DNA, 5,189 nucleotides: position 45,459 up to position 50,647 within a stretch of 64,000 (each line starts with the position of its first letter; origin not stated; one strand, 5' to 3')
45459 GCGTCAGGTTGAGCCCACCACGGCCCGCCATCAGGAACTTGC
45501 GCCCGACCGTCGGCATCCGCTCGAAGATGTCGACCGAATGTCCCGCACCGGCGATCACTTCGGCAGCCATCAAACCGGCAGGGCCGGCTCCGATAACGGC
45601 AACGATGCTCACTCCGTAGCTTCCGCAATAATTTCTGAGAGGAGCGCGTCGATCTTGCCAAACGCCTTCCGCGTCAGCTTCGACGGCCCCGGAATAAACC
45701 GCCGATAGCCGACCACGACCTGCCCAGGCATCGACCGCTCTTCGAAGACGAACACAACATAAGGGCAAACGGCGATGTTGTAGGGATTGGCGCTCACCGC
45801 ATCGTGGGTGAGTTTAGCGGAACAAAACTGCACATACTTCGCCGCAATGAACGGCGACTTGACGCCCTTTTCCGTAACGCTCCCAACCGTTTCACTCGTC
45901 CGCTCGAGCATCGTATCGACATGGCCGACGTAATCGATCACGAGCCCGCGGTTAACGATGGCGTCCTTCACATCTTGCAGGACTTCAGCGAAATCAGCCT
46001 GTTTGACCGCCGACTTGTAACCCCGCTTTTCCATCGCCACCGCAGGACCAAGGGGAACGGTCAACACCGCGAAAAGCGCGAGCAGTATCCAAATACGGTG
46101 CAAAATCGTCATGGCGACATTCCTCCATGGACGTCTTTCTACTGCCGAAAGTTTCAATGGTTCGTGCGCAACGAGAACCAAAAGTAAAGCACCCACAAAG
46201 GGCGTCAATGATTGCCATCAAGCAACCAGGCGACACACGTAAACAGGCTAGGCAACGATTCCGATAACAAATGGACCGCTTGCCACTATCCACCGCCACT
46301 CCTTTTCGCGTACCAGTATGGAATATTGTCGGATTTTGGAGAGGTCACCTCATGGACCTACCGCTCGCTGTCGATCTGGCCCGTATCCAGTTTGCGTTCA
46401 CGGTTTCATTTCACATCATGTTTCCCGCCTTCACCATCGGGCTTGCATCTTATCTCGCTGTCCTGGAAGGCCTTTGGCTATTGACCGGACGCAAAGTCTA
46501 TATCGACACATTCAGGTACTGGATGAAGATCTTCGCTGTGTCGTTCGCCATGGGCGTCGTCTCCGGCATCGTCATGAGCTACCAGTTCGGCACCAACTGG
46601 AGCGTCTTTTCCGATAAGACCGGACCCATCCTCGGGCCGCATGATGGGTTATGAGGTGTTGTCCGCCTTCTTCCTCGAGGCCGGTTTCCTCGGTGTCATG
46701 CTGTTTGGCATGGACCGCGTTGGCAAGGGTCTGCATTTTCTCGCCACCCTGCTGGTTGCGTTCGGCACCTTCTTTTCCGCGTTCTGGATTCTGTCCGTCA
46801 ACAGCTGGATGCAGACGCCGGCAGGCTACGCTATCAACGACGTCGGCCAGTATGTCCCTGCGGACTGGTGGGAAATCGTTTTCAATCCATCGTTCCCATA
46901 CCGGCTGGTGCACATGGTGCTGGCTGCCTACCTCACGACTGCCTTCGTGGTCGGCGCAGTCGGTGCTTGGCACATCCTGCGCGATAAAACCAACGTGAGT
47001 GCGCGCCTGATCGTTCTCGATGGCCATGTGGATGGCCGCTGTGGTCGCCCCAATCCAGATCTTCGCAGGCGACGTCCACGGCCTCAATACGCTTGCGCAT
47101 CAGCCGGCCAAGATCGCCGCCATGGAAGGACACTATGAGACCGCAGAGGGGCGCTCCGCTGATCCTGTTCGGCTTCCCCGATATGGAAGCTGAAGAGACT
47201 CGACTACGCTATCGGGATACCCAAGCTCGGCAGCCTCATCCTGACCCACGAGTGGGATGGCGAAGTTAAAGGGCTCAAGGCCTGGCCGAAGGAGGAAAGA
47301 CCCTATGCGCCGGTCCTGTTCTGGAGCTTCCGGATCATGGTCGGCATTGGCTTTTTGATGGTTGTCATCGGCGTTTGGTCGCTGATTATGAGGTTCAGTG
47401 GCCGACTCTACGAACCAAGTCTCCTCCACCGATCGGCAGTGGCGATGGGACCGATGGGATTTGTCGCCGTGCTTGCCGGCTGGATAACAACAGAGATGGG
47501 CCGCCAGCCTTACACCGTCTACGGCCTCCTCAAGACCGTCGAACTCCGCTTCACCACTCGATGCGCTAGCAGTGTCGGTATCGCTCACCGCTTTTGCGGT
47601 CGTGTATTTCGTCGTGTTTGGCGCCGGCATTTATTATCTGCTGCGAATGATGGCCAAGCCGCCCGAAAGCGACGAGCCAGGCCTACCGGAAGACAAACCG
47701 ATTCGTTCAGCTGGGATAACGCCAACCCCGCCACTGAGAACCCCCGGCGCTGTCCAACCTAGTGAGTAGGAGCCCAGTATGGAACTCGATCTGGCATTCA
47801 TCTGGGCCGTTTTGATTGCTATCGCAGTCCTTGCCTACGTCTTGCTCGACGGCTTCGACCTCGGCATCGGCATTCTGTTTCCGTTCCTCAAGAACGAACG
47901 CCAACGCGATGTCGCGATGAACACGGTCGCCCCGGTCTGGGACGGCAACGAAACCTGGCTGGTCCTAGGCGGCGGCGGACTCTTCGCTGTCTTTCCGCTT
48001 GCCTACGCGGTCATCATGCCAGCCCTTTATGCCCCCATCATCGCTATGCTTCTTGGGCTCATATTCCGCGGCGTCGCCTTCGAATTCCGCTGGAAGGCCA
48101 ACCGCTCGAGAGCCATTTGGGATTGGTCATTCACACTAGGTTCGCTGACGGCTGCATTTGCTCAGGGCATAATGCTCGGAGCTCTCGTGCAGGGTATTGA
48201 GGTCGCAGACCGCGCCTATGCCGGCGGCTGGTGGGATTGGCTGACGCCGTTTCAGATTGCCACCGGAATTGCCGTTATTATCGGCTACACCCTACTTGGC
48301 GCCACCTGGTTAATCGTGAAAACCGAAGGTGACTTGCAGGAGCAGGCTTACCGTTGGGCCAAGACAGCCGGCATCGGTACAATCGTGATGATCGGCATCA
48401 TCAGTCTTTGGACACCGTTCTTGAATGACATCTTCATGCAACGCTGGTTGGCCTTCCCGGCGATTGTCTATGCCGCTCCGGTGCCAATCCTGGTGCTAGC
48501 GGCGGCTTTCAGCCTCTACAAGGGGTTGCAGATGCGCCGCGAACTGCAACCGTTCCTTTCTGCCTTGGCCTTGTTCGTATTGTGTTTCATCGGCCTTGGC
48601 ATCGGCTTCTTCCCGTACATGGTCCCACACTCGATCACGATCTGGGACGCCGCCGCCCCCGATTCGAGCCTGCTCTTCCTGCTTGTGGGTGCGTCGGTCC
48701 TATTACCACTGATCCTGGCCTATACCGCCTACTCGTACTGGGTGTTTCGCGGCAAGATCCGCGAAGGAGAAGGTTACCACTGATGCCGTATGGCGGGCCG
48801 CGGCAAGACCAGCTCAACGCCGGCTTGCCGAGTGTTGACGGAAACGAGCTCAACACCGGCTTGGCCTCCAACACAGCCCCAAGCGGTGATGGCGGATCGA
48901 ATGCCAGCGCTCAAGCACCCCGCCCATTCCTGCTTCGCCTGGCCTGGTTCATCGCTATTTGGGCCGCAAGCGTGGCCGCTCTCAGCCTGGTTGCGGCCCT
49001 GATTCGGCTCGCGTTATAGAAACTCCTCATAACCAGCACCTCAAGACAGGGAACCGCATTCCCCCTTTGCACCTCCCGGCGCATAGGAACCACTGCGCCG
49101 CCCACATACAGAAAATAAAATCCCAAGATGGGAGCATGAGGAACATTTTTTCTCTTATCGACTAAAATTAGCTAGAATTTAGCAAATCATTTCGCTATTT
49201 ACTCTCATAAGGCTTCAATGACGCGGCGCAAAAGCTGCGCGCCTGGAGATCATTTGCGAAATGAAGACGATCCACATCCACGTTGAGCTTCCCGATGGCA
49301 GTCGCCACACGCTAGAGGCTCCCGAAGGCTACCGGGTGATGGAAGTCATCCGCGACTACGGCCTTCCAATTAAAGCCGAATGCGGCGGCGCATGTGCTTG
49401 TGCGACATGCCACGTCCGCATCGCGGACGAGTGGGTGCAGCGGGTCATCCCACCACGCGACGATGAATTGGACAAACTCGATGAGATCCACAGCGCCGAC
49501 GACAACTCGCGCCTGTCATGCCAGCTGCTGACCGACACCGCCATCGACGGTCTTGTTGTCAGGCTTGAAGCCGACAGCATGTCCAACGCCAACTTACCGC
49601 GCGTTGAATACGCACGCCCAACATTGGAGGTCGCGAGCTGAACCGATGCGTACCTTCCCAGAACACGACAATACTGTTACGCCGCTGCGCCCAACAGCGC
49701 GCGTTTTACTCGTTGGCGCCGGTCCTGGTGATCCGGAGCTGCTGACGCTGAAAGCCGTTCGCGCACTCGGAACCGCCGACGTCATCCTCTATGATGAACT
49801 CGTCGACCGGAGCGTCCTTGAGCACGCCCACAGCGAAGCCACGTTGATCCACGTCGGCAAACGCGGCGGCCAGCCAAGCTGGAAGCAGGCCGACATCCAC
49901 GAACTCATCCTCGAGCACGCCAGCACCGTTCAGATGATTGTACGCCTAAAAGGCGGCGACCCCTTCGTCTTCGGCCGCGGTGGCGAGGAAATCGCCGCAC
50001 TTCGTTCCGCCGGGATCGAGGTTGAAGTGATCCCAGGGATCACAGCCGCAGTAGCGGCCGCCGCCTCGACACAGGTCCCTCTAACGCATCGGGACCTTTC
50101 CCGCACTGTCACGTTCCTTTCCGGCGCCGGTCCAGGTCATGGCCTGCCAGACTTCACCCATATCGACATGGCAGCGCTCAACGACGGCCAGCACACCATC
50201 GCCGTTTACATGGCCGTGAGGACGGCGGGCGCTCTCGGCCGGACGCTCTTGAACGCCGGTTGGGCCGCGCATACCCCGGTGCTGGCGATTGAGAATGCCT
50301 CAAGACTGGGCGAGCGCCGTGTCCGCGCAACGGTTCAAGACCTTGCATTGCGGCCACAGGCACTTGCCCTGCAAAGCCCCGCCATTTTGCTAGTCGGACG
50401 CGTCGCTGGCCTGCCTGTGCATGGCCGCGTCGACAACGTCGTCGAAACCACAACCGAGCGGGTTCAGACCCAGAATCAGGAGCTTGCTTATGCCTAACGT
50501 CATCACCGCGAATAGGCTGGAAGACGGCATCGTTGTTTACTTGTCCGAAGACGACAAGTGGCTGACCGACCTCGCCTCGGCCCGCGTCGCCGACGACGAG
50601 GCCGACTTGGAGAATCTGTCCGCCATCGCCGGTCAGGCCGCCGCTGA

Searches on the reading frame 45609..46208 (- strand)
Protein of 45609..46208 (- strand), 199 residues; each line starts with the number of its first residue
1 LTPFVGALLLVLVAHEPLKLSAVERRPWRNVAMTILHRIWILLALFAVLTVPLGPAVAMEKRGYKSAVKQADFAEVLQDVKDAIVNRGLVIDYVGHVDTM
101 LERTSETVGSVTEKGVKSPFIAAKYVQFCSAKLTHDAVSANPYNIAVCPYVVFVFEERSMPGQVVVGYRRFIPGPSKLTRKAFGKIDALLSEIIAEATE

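Call 10: search_protein_families(library=pfam, proteins=[window:45609-46208:-], max_evalue=0.001)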
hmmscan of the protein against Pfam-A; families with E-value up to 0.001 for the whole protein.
window:45609-46208:- (199 aa): 1 family
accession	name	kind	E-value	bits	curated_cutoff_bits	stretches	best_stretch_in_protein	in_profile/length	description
PF03625.19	DUF302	-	0.00093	19.5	23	0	123-168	18-60/63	Domain of unknown function DUF302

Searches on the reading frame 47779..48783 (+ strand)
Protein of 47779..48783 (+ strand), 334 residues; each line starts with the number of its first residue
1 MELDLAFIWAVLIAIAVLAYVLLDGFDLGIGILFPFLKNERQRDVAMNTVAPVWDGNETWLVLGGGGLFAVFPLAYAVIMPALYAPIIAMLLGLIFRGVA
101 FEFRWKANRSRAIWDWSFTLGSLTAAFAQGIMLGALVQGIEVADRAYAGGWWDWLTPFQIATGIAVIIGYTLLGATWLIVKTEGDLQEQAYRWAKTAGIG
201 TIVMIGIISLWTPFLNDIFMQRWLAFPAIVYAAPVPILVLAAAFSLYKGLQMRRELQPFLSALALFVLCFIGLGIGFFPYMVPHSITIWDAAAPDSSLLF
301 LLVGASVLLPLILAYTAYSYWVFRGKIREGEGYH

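Call 50: search_protein_families(library=pfam, proteins=[window:47779-48783:+], max_evalue=0.00001)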
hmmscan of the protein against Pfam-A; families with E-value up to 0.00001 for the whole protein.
window:47779-48783:+ (334 aa): 1 family
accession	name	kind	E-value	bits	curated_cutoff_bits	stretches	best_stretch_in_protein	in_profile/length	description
PF02322.20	Cyt_bd_oxida_II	-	1.6e-103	346.7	35.6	1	5-323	1-302/302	Cytochrome bd terminal oxidase subunit II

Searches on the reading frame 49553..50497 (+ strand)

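Call 16: search_protein_families(library=ncbifam, proteins=[window:49553-50497:+], max_evalue=0.00001)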
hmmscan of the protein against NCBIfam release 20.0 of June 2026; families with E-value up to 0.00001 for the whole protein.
window:49553-50497:+ (314 aa): 23 families
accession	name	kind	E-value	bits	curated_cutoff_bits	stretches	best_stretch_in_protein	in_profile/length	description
NF004790.0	PRK06136.1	subfamily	7.5e-87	291.1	198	1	48-287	3-239/250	uroporphyrinogen-III C-methyltransferase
NF007922.1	PRK10637.1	equivalog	1.8e-85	287.6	400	1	43-285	215-449/450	siroheme synthase CysG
TIGR01469.1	cobA_cysG_Cterm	equivalog_domain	3e-80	269.4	185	1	50-286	2-235/238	uroporphyrinogen-III C-methyltransferase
NF005524.0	PRK07168.1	equivalog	2.4e-44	151.7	603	1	51-287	5-237/474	uroporphyrin-III C-methyltransferase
TIGR01465.1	cobM_cbiF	equivalog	4.9e-44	150.5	259.65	1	51-286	1-228/247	precorrin-4 C(11)-methyltransferase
NF012017.0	PRK15473.1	equivalog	5.3e-28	98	408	1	49-286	8-237/257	cobalt-precorrin-4 methyltransferase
TIGR01467.1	cobI_cbiL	equivalog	4.4e-16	59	163.25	1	50-181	2-145/230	precorrin-2 C(20)-methyltransferase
NF004647.0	PRK05990.1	equivalog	2.3e-14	53.5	271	1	49-80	6-37/245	precorrin-2 C(20)-methyltransferase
NF004423.0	PRK05765.1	equivalog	1.7e-11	44.1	332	1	50-179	4-128/247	precorrin-3B C(17)-methyltransferase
TIGR01466.1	cobJ_cbiH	equivalog_domain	1.9e-11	44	246.35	1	52-179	2-124/239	precorrin-3B C(17)-methyltransferase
NF004058.0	PRK05576.1-1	equivalog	8.4e-11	41.8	239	1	51-175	4-137/221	cobalt-factor II C(20)-methyltransferase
TIGR02434.1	CobF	equivalog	1.9e-10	40.7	195.8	0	50-79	2-31/250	precorrin-6A synthase (deacetylating)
NF004457.0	PRK05787.1-5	equivalog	4.6e-10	39.1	302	1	48-266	27-229/252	cobalt-precorrin-7 (C(5))-methyltransferase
NF004062.0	PRK05576.1-5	equivalog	5.9e-10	38.9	194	1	51-183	3-139/219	cobalt-factor II C(20)-methyltransferase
TIGR02467.1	CbiE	equivalog_domain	2.9e-09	36.7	92.9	1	53-263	1-190/204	precorrin-6y C5,15-methyltransferase (decarboxylating) subunit CbiE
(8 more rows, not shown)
